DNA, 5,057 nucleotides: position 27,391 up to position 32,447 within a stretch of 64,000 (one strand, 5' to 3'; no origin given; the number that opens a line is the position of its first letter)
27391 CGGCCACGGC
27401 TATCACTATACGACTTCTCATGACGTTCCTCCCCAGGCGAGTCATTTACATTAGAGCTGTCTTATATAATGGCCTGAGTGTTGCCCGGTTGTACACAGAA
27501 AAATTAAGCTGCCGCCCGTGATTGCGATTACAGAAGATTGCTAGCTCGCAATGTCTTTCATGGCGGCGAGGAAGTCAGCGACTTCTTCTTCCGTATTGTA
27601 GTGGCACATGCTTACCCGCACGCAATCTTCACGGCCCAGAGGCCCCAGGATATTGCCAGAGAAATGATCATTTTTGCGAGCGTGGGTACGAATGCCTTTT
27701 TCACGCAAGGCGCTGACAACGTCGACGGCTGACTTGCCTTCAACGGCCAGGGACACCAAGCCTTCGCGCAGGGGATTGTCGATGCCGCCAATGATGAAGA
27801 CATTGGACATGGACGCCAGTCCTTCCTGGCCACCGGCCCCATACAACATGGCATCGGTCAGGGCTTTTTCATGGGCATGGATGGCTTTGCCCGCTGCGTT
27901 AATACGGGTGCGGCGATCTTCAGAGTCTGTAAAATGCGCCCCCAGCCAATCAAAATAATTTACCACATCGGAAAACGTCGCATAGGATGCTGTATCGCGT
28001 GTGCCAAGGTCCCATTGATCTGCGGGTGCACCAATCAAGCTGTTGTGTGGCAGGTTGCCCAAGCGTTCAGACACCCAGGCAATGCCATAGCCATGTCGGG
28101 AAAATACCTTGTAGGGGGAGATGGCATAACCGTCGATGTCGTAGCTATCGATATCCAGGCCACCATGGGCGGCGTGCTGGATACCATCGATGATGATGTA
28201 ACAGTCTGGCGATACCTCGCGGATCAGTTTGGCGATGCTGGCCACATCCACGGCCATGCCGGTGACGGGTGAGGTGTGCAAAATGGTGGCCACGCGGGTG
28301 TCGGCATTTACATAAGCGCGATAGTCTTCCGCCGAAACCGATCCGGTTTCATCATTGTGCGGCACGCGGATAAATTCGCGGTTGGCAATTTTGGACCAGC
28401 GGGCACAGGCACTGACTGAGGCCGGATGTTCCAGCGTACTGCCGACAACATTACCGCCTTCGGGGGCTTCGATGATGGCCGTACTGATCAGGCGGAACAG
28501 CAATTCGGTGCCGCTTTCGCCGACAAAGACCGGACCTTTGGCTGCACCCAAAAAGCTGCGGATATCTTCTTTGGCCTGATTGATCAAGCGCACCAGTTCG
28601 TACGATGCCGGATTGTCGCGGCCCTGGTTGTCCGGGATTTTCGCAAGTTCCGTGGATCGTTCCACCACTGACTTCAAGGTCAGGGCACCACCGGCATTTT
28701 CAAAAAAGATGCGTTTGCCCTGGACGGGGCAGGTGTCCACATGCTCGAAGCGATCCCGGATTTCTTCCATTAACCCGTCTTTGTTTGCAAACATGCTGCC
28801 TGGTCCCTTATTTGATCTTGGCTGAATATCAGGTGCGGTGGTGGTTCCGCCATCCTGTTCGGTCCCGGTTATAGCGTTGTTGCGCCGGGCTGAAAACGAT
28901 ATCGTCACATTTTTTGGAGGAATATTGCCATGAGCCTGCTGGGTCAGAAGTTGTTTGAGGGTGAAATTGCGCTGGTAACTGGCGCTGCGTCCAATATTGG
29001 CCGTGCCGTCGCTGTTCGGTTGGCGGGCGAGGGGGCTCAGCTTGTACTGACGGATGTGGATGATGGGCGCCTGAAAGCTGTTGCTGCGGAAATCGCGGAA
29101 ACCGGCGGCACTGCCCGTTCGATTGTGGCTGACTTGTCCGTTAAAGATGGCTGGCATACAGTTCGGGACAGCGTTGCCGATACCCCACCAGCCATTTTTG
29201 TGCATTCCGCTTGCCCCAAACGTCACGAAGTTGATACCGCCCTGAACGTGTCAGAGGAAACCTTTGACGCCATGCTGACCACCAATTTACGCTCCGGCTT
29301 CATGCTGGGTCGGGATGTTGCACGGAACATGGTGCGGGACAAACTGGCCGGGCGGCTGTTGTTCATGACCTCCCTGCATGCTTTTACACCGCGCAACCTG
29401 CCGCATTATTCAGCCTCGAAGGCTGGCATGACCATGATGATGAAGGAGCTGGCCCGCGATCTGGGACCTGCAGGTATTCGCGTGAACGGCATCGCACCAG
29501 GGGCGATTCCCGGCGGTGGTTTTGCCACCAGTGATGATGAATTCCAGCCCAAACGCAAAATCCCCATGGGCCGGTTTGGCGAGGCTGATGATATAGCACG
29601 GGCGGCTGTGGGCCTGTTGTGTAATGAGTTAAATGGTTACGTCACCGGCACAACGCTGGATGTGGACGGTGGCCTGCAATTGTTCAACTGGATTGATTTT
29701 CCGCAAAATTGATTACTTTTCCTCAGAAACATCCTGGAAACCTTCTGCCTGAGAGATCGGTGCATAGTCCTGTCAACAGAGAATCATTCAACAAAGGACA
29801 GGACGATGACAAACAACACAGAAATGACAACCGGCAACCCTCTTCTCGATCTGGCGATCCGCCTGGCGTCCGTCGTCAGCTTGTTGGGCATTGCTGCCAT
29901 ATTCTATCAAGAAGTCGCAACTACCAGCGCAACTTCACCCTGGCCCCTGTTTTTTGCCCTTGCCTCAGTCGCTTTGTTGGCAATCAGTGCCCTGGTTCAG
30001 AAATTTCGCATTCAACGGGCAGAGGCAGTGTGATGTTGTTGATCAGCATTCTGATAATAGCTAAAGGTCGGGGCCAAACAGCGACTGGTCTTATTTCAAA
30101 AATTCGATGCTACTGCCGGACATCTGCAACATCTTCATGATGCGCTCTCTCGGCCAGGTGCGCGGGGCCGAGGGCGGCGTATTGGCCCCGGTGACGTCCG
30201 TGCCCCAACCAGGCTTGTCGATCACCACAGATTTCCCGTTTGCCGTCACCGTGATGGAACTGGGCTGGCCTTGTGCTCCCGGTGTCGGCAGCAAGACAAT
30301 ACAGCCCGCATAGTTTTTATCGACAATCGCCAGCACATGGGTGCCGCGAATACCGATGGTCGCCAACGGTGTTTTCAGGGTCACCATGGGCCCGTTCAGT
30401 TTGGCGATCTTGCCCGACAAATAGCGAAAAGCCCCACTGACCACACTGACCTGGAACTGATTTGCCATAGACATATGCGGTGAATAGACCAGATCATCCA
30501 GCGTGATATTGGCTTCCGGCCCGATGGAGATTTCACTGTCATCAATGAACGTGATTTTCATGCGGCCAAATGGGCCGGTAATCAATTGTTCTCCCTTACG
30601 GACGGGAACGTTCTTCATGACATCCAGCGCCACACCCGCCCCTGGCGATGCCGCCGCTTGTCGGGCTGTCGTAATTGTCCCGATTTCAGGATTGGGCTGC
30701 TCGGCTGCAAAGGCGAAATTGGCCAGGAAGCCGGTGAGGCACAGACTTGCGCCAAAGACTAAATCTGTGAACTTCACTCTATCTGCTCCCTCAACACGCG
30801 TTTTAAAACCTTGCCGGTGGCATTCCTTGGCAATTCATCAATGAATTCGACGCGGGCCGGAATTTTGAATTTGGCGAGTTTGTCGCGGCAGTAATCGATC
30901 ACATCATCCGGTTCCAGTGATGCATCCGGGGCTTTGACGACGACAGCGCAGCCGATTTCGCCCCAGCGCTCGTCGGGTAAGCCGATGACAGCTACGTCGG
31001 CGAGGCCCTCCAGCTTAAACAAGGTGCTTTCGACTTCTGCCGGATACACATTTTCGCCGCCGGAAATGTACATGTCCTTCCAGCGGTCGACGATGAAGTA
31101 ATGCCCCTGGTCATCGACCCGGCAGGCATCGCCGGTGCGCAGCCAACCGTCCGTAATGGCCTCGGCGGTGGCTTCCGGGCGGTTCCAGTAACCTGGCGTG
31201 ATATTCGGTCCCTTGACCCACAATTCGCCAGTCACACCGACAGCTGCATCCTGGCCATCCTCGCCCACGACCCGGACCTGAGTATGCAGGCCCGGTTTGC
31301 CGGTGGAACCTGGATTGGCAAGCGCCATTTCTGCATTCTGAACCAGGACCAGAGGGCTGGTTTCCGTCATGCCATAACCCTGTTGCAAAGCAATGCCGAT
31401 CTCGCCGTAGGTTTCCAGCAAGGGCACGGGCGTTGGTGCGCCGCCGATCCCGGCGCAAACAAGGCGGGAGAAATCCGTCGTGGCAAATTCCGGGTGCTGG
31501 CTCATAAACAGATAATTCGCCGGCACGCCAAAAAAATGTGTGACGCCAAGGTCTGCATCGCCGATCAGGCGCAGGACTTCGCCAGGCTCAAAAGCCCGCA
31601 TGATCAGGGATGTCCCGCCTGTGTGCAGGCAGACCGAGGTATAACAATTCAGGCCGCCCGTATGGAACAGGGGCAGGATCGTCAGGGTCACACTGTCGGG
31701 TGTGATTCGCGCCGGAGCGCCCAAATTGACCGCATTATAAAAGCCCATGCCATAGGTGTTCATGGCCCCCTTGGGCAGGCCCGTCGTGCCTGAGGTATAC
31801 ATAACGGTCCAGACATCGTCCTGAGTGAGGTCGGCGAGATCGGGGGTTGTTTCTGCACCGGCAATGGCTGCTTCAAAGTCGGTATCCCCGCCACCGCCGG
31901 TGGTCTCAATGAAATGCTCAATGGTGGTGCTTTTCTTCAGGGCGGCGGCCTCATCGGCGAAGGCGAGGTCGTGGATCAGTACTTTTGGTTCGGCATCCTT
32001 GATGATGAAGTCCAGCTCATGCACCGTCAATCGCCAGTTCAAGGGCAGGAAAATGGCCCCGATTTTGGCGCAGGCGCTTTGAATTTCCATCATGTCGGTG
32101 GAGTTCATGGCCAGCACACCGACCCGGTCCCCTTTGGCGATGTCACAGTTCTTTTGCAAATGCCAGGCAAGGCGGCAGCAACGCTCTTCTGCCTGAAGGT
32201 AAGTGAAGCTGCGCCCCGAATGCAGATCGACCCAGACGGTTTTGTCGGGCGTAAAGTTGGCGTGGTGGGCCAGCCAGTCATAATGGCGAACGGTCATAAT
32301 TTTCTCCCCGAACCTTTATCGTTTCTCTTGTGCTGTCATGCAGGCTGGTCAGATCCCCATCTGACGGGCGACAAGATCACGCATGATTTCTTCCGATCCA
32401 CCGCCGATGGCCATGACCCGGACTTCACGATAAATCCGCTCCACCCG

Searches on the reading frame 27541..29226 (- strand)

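Call 42: search_protein_families(library=pfam, proteins=[window:27541-29226:-], max_evalue=0.0001)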
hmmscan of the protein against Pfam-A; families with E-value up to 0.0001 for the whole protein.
window:27541-29226:- (561 aa): 1 family
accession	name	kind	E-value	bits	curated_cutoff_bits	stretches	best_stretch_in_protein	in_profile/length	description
PF00266.25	Aminotran_5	-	2.7e-33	115.9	21.5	1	173-551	1-370/371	Aminotransferase class-V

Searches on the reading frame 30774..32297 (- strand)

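Call 42: search_protein_families(library=pfam, proteins=[window:30774-32297:-], max_evalue=0.0001)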
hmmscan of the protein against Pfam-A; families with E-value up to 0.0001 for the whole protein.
window:30774-32297:- (507 aa): 2 families
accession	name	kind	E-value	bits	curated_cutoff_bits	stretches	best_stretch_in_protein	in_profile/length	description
PF00501.34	AMP-binding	-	5.2e-80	269.5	29.9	1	10-371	2-384/384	AMP-binding enzyme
PF13193.12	AMP-binding_C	-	3.2e-18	66.9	24.5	1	421-496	1-76/76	AMP-binding enzyme C-terminal domain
